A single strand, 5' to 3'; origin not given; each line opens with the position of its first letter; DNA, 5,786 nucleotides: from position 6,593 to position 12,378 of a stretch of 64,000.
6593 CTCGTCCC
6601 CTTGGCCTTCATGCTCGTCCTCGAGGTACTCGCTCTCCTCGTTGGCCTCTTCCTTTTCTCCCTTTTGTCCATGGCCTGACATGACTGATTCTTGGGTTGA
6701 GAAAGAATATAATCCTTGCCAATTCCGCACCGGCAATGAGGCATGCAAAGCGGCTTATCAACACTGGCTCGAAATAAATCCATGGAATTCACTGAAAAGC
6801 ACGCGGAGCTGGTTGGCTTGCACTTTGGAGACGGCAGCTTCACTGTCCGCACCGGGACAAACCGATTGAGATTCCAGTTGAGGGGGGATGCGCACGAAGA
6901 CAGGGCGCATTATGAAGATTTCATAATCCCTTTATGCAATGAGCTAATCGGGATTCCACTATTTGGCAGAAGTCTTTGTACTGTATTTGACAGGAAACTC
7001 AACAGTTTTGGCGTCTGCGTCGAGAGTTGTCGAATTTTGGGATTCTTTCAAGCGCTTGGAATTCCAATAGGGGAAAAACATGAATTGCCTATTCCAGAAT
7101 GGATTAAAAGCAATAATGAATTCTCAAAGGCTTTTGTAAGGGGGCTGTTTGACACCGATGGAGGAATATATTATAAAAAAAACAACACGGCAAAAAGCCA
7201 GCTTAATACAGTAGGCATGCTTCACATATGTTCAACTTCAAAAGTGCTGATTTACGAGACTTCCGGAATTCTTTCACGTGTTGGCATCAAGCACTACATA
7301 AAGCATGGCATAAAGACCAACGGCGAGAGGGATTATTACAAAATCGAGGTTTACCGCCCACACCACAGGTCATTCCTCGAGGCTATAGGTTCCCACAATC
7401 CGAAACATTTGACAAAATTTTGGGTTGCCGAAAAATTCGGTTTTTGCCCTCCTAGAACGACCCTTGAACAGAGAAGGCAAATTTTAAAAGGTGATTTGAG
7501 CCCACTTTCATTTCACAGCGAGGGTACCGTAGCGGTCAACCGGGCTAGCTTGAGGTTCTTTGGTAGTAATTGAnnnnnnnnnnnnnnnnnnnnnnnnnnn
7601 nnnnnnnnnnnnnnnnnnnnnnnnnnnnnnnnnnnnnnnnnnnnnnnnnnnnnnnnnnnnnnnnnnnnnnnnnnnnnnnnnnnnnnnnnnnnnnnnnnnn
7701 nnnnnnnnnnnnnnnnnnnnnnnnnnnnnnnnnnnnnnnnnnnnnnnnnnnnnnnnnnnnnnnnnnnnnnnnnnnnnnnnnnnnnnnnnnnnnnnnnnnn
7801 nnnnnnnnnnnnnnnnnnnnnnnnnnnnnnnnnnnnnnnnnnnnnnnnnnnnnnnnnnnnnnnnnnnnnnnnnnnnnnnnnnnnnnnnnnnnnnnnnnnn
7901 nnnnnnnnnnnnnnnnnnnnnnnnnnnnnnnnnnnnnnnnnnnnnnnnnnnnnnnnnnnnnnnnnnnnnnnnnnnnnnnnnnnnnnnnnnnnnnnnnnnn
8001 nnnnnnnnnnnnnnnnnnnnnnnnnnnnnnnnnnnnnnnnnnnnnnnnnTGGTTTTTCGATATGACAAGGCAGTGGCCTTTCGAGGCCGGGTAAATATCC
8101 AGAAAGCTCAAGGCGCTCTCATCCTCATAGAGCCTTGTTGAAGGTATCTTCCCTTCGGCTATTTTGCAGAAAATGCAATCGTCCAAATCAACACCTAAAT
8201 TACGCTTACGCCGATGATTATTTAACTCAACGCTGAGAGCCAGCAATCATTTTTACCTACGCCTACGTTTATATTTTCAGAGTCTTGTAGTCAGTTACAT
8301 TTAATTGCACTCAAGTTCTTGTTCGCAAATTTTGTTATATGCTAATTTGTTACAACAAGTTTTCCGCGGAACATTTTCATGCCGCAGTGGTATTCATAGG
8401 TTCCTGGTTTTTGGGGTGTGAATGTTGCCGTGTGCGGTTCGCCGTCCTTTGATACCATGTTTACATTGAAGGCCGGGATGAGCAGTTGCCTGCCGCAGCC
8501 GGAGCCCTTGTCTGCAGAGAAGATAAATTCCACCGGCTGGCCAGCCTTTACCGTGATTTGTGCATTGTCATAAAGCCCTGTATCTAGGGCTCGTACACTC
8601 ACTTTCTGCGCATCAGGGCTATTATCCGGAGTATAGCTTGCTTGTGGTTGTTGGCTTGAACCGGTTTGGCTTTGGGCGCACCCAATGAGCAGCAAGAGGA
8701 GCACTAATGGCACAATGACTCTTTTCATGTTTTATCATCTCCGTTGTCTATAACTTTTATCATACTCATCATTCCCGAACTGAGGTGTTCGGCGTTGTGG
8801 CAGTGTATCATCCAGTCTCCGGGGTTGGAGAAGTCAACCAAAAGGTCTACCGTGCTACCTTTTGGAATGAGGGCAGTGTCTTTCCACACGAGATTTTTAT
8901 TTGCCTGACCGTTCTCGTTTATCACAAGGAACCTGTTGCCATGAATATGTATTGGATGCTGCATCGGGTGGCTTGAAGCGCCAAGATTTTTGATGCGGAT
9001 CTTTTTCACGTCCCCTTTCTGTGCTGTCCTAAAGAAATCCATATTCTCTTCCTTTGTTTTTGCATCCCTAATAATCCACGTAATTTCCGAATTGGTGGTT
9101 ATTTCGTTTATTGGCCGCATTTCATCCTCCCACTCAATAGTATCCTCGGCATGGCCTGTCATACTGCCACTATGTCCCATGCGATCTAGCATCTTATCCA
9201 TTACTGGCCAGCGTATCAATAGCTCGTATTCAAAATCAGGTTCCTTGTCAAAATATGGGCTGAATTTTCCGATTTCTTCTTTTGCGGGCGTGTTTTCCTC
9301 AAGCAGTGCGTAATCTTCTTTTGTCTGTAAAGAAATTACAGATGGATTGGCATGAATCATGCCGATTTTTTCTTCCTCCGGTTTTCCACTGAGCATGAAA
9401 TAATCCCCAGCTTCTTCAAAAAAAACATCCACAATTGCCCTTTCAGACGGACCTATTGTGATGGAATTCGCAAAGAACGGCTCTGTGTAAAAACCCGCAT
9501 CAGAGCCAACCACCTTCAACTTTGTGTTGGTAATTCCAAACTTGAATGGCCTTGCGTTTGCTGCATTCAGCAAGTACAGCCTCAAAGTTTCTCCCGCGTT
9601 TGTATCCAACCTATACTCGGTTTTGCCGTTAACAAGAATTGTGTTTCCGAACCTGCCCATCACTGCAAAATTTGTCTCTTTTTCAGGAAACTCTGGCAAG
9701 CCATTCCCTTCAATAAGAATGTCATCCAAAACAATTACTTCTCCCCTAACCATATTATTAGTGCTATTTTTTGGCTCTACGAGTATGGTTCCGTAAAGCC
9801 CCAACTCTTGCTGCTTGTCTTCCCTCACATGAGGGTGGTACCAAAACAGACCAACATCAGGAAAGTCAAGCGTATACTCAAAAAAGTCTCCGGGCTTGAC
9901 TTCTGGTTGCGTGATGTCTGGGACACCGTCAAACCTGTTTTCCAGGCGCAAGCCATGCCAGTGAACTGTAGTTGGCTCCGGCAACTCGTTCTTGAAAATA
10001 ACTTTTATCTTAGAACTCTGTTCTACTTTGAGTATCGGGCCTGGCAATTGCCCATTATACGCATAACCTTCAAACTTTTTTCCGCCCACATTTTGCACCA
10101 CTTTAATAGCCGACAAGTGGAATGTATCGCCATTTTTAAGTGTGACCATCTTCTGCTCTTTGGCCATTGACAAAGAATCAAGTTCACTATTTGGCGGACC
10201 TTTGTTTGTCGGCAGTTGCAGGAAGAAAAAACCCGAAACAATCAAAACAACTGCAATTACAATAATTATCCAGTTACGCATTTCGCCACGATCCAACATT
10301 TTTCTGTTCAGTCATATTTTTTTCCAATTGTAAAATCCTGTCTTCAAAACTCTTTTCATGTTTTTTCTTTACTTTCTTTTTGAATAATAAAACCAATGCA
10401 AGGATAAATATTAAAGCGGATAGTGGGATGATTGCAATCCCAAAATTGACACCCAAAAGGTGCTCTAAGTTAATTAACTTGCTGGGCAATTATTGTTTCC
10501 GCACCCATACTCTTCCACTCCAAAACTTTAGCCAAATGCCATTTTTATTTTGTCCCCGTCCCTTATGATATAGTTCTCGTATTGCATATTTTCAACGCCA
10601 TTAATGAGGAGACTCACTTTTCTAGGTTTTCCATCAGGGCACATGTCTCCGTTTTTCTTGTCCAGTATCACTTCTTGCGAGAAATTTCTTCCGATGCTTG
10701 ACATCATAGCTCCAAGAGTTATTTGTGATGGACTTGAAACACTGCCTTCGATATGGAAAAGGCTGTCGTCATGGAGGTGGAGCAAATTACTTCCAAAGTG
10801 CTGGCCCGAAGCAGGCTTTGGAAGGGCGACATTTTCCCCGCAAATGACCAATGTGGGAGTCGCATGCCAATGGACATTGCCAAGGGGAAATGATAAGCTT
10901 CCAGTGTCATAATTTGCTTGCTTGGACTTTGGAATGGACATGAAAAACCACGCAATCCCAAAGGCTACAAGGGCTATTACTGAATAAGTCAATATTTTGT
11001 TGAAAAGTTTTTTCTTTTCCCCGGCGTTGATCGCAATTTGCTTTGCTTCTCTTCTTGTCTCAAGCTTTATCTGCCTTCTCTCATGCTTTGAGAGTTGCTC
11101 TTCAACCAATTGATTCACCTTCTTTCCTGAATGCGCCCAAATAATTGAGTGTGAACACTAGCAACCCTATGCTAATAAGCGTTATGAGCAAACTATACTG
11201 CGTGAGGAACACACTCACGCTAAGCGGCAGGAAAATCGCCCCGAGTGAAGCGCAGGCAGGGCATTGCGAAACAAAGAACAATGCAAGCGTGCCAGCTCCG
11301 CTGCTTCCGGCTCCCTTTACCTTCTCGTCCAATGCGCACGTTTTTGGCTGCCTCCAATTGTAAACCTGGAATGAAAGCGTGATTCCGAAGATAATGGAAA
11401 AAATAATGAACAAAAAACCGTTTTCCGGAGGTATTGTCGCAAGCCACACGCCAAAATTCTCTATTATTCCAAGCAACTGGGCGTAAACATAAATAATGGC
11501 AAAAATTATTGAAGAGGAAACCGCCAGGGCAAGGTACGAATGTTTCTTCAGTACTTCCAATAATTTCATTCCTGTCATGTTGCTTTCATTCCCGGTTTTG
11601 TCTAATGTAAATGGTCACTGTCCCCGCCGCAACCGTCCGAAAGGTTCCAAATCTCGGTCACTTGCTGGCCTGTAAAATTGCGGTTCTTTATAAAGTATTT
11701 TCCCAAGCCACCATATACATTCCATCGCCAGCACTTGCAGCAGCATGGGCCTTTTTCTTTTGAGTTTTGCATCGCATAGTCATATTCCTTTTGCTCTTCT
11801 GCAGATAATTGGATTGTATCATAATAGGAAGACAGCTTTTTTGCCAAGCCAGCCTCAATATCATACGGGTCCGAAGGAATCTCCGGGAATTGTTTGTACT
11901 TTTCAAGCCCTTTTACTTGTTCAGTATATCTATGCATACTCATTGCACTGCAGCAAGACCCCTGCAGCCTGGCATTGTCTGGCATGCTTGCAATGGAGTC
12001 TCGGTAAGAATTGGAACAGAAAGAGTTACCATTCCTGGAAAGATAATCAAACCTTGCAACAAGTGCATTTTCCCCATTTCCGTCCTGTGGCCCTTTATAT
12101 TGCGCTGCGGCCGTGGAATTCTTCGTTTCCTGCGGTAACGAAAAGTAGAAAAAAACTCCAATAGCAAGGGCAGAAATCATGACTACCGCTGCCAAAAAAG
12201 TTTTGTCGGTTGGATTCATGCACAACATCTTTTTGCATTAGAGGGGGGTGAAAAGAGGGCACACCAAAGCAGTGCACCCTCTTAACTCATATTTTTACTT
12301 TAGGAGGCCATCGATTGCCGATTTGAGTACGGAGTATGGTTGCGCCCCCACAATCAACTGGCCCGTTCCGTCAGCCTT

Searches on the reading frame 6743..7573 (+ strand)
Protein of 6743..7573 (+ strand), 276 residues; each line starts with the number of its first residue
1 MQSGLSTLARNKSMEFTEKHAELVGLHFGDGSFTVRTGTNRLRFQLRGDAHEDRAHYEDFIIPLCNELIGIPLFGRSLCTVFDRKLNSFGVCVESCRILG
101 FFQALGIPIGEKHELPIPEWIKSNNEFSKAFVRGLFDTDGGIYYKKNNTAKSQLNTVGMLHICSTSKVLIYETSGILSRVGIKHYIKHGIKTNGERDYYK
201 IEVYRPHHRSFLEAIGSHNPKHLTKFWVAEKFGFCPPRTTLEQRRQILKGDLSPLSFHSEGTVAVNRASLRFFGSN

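Call 35: search_protein_families(library=pfam, proteins=[window:6743-7573:+], max_evalue=0.001)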
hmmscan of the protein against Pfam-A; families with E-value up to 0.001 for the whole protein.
window:6743-7573:+ (276 aa): 1 family
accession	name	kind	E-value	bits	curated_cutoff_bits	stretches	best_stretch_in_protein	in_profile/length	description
PF14528.11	LAGLIDADG_3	-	6.6e-12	46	22.5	1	127-216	2-82/82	LAGLIDADG-like domain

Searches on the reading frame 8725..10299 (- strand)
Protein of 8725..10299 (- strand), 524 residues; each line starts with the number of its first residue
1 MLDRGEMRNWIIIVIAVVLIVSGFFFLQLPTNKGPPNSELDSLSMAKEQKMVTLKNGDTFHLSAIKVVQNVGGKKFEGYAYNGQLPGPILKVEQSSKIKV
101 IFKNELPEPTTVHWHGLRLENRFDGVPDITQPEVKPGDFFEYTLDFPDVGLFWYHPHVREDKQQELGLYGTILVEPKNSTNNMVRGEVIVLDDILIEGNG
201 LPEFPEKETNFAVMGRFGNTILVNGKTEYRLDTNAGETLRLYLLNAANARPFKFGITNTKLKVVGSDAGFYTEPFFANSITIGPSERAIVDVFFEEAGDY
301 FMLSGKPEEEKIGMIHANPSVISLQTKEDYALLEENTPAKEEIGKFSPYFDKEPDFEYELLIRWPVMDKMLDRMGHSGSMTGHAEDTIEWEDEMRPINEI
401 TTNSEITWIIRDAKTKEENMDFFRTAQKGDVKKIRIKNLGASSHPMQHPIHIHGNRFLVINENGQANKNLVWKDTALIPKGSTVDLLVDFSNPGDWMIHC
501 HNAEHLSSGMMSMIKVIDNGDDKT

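Call 35: search_protein_families(library=pfam, proteins=[window:8725-10299:-], max_evalue=0.001)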
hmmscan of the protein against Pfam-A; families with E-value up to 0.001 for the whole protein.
window:8725-10299:- (524 aa): 3 families
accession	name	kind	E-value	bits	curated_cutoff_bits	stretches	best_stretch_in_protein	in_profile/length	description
PF07731.20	Cu-oxidase_2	-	5.1e-29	101.2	20.4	1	425-516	36-133/137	Multicopper oxidase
PF07732.21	Cu-oxidase_3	-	5.3e-29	101.2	21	1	71-178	10-118/119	Multicopper oxidase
PF00394.28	Cu-oxidase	-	9.5e-17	62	21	2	218-304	36-133/157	Multicopper oxidase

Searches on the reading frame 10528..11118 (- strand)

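Call 3: search_protein_families(library=pfam, proteins=[window:10528-11118:-], max_evalue=1)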
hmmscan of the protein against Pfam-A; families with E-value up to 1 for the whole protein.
window:10528-11118:- (196 aa): 0 families

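Call 4: search_protein_families(library=ncbifam, proteins=[window:10528-11118:-], max_evalue=1)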
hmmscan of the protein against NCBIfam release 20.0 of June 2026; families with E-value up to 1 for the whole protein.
window:10528-11118:- (196 aa): 2 families
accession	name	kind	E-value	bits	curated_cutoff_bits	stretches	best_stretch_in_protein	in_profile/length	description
NF041554.1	SA1362_fam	subfamily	0.036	14.2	42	1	37-70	26-61/70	SA1362 family protein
NF004285.1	PRK05696.1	equivalog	0.11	12.2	179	1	30-69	12-51/171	flagellar basal body-associated protein FliL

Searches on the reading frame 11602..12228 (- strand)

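Call 3: search_protein_families(library=pfam, proteins=[window:11602-12228:-], max_evalue=1)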
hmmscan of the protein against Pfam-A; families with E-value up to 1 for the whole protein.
window:11602-12228:- (208 aa): 0 families

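Call 4: search_protein_families(library=ncbifam, proteins=[window:11602-12228:-], max_evalue=1)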
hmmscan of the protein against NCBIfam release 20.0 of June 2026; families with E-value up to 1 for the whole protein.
window:11602-12228:- (208 aa): 1 family
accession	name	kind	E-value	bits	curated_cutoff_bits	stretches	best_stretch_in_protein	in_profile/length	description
NF040883.1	amid_act_ActS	equivalog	0.029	13.6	375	1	119-174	65-124/242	amidase activator ActS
